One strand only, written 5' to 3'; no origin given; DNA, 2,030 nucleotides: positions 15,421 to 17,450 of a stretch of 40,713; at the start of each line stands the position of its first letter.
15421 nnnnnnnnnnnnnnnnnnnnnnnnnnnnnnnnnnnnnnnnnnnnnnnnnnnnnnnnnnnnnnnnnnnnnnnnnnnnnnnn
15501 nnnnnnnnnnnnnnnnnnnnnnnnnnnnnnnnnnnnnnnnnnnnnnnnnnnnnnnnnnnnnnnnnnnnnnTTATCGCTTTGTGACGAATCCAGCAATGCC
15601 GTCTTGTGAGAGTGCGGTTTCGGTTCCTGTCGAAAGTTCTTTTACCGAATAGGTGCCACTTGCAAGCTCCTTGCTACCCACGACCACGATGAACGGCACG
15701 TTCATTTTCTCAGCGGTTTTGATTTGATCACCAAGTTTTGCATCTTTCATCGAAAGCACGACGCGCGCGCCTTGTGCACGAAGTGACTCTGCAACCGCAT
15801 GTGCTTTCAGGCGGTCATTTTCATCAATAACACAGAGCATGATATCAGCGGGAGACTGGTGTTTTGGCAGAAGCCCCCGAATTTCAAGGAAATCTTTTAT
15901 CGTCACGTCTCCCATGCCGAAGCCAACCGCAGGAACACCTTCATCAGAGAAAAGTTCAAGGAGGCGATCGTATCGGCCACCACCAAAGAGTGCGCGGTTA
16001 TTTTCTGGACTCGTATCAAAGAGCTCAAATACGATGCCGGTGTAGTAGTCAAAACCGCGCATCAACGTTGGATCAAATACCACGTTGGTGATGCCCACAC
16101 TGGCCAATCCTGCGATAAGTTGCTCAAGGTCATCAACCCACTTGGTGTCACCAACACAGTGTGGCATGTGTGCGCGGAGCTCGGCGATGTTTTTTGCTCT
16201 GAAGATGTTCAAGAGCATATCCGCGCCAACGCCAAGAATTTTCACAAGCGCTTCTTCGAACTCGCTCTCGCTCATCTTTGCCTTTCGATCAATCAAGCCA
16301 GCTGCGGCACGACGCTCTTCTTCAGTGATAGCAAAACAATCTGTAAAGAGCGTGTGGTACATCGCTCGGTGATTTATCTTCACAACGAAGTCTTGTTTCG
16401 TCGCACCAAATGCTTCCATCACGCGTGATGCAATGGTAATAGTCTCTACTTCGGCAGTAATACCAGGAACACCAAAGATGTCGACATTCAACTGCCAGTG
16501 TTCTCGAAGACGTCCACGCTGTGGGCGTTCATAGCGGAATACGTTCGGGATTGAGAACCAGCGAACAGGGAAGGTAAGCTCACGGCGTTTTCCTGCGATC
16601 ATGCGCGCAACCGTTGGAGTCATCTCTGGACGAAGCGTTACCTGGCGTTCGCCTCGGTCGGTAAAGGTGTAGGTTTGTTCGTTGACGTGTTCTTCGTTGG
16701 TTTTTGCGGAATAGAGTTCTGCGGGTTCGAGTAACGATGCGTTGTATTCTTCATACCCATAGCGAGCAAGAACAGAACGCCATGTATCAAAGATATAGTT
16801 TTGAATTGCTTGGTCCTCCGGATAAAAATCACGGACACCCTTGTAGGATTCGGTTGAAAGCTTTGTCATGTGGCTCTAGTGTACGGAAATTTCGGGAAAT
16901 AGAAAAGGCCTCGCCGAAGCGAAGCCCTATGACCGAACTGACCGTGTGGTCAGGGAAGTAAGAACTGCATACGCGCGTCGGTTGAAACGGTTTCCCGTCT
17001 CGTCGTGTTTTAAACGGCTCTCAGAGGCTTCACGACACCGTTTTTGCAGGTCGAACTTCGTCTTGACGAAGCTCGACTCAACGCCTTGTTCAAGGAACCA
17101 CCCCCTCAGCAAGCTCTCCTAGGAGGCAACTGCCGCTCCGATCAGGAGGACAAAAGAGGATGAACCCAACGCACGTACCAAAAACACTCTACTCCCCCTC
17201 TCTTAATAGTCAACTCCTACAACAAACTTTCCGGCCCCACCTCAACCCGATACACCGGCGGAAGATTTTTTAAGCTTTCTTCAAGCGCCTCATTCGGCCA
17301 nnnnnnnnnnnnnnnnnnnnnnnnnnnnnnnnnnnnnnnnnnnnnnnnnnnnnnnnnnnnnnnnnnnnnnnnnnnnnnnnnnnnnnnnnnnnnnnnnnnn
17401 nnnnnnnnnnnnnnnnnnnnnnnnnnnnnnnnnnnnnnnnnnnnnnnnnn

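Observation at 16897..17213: ~280-nt structured leader or sRNA with its own promoter and a UUCG-capped terminator immediately upstream of hisS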

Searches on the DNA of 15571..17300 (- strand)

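Call 4: search_rna_families(source=window, start=16800, end=17300, threshold=evalue, max_evalue=10, show_alignments=3)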
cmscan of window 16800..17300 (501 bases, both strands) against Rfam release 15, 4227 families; matches with E-value up to 10: 3.
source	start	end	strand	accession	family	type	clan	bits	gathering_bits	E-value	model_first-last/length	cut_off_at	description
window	16899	16992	-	RF02651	SorY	Gene; sRNA;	-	20.2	111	0.091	1-83/83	no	Singlet oxygen resistance RNA Y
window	16903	16997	-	RF01400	istR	Gene; antitoxin;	-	16.1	45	0.89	1-130/130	no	istR Hfq binding RNA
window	17047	17080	-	RF03617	MIR8757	Gene; miRNA;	-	13.9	83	7.2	1-72/72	no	MIR8757 microRNA precursor family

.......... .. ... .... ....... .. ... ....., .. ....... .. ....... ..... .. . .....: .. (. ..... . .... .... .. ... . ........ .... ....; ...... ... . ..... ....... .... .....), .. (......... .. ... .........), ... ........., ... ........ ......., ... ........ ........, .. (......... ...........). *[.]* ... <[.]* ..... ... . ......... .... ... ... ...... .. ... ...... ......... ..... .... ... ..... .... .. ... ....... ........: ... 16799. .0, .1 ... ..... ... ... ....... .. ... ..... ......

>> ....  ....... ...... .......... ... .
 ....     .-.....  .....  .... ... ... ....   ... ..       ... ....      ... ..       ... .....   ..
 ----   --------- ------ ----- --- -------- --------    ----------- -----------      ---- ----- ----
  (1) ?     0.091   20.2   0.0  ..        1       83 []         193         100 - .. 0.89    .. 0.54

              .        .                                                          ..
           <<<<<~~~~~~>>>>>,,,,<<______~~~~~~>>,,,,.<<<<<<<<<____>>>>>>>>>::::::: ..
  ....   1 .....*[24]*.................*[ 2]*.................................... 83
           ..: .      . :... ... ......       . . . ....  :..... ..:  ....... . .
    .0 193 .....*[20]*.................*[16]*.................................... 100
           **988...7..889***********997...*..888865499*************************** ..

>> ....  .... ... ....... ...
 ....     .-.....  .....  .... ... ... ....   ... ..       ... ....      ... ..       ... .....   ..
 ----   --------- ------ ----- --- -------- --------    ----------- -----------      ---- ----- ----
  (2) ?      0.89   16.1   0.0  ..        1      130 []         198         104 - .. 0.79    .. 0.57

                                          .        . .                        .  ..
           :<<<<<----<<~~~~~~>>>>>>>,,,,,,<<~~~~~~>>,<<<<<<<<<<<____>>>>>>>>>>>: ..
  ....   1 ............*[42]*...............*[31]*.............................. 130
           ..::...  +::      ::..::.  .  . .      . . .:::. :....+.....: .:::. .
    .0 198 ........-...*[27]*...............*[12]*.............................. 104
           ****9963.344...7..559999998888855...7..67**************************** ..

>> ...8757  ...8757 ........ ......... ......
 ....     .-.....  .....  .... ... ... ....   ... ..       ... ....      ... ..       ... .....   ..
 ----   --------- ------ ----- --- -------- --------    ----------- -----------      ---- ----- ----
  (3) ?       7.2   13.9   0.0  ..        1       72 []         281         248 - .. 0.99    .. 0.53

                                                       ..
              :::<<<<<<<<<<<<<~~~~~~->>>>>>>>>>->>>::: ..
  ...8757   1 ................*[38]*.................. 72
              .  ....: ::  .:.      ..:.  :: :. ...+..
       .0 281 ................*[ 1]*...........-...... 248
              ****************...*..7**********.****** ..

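Call 42: search_rna_families(source=L081, start=2640, end=3010, threshold=evalue, max_evalue=10)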
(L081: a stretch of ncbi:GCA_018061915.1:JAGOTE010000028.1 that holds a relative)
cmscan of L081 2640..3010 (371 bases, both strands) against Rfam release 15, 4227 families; matches with E-value up to 10: 3.
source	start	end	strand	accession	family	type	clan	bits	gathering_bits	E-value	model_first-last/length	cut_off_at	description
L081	2865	2971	+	RF02651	SorY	Gene; sRNA;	-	16.5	111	0.53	1-83/83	no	Singlet oxygen resistance RNA Y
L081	2870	2967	+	RF01400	istR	Gene; antitoxin;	-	12.5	45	4.7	1-130/130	no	istR Hfq binding RNA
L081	2880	2968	+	RF01397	isrO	Gene; sRNA;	-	10.4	42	8.6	1-201/201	no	isrO Hfq binding RNA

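Call 43: search_rna_families(source=L001, start=2600, end=3010, threshold=evalue, max_evalue=10)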
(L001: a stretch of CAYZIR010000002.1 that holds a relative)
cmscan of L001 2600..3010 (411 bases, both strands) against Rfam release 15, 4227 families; matches with E-value up to 10: 2.
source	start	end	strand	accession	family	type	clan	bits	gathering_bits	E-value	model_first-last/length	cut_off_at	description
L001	2664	2748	+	RF00129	mir-103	Gene; miRNA;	-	12.5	59.6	6.5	1-78/78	no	mir-103/107 microRNA precursor family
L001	2975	3010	-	RF02171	RFPL3-AS1_1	Gene; lncRNA;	-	9.4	70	9.2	40-88/88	5'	RFPL3 antisense RNA 1 conserved region 1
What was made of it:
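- On T-box riboswitch (RF00230): None at E<=10 in the spacer of the window, L081 or L001 (calls 4, 42, 43).
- On 6S RNA: No hit at E<=10 (calls 4, 42, 43).
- No T-box or other leader family matches at E<10 in three homologues (calls 4, 42, 43).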

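Call 44: search_dna_similar(query=window:16890-17216:-, collection=phages, mode=distant, max_evalue=0.01)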
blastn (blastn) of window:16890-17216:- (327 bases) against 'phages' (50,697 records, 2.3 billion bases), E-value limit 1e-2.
No match.

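Call 45: search_dna_similar(query=window:16890-17216:-, collection=plasmids, mode=distant, max_evalue=0.01)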
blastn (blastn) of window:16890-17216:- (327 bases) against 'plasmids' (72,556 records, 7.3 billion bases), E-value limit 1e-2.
No match.
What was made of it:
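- Tried and rejected: blastn against phages and plasmids found nothing (calls 44, 45).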
